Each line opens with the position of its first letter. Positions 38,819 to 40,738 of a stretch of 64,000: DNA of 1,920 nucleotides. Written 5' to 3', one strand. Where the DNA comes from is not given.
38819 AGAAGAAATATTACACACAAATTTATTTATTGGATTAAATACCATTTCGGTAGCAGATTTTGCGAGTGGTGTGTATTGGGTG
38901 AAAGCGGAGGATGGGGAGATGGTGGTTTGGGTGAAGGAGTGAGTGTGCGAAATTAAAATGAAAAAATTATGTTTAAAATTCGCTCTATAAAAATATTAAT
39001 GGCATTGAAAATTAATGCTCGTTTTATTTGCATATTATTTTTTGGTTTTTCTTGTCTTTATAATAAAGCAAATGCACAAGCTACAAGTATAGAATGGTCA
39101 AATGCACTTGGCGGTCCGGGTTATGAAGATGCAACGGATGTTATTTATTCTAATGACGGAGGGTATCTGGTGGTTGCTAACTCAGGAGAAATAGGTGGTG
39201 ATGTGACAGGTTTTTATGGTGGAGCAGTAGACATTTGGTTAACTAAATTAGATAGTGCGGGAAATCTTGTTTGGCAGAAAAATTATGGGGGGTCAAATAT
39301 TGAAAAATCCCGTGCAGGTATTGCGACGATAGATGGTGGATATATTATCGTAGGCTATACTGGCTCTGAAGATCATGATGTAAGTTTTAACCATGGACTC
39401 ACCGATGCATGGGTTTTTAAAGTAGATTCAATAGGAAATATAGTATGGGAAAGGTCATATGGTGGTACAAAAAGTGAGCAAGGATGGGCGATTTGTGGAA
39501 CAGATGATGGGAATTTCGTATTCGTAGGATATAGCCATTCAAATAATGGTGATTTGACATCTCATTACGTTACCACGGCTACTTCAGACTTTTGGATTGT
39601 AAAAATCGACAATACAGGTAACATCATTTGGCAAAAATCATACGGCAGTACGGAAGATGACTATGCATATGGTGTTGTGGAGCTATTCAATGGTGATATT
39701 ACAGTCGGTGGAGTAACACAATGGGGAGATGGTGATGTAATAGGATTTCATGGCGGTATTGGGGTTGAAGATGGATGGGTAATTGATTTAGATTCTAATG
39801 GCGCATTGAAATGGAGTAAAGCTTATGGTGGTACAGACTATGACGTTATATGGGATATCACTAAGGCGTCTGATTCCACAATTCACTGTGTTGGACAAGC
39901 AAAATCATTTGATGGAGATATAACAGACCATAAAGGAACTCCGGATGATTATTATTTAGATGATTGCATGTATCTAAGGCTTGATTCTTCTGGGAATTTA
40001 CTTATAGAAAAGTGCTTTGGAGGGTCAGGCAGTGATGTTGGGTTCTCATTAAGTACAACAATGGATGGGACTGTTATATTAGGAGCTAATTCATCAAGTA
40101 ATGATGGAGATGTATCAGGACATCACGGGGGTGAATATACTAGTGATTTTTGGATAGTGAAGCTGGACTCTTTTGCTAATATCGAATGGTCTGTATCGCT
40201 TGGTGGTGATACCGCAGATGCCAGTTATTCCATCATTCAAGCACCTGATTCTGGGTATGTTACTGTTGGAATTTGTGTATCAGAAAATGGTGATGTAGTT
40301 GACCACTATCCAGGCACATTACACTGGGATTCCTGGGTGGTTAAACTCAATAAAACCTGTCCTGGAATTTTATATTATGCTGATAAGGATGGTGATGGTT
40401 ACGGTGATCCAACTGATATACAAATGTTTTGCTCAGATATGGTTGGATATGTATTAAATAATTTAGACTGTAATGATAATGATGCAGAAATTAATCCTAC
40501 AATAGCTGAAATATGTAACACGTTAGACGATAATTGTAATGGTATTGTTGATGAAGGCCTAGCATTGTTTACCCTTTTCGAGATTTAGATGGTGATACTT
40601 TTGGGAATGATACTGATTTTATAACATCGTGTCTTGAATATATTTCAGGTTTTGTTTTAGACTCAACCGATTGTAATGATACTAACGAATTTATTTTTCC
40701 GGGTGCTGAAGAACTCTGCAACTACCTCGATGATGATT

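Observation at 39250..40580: Copy C is a mosaic: 5' third H-like, 3' two-thirds nearly identical to D (recombination or gene-conversion signature)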

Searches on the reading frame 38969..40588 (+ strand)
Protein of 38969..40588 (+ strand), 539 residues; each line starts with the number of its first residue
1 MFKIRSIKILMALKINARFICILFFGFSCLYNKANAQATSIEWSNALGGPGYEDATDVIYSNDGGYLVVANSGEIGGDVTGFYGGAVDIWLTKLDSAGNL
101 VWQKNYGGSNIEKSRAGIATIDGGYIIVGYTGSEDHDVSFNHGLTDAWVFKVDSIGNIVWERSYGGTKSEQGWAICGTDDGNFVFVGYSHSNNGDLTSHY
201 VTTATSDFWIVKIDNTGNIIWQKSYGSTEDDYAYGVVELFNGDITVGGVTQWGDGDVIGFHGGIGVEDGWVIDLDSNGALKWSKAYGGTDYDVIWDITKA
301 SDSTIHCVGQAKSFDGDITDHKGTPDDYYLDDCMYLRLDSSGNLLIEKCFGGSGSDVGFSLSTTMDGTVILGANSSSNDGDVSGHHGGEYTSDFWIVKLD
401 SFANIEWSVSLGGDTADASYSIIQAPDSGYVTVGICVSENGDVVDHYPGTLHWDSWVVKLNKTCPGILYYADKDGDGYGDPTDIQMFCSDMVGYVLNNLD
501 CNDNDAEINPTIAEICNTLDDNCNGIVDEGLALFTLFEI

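Call 6: search_protein_families(library=pfam, proteins=[window:38969-40588:+], max_evalue=0.01)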
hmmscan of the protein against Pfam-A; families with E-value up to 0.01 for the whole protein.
window:38969-40588:+ (539 aa): 1 family
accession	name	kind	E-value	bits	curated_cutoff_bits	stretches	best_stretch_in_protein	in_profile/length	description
PF11617.13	Cu-binding_MopE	-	2.6e-10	40.8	27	1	500-529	1-30/30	Putative metal-binding motif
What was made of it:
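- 38969..40588 (+): Copy C as an open reading frame (539 aa): signal peptide, 7-bladed propeller, first MopE repeat, then a premature stop. Pfam PF11617 (call 6).
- On MopE-type metal-binding repeat protein (PF11617): C as called scores 40.8 bits with 1 repeat (call 6).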

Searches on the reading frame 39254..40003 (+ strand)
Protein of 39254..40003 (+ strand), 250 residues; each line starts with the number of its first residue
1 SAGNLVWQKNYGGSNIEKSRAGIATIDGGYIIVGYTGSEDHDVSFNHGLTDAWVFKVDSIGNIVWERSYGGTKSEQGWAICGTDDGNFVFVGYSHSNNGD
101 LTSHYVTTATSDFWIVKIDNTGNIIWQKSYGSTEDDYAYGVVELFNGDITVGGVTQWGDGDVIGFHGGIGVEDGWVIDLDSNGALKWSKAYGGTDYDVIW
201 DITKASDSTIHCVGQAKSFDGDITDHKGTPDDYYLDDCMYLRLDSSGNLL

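Call 45: find_homologous_proteins(query=window:39254-40003:+, max_evalue=1e-40)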
Query seq(250 aa) (250 aa): 114 proteins with E <= 1e-40 among 1023 candidates.
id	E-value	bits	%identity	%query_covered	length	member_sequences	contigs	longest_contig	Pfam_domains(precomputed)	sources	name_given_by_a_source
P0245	1.8e-107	377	40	99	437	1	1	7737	-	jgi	jgi:hypothetical protein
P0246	1.9e-99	351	35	100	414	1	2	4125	PF14505.13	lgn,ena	-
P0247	3.6e-99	350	41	100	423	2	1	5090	PF14505.13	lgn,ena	-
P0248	2.0e-98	347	37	100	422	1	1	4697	-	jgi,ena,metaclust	metaclust:\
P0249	3.1e-92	327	35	98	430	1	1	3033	PF14505.13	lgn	-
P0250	3.5e-89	317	38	100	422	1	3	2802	-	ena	-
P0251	4.6e-82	294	36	93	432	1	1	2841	PF26094.1,PF09837.16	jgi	jgi:uncharacterized delta-60 repeat protein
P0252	2.2e-81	291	35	100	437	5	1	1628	-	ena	-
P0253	3.5e-81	291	35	93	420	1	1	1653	-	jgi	-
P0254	1.3e-79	286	40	100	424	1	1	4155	PF14505.13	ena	-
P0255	3.4e-79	284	37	100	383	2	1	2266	-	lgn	-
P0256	3.9e-78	281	34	98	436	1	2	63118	PF26094.1,PF09837.16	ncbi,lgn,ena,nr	ncbi:MAG: hypothetical protein KAT68_04430 [Bacteroidales bacterium]|nr:hypothetical protein [Bacter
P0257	1.9e-77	278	37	100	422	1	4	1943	-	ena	-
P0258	2.0e-76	275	40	99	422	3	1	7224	-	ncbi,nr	ncbi:MAG TPA: T9SS C-terminal target domain-containing protein [Candidatus Kapabacteria bacterium]|n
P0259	9.9e-76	273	36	100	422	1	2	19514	-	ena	-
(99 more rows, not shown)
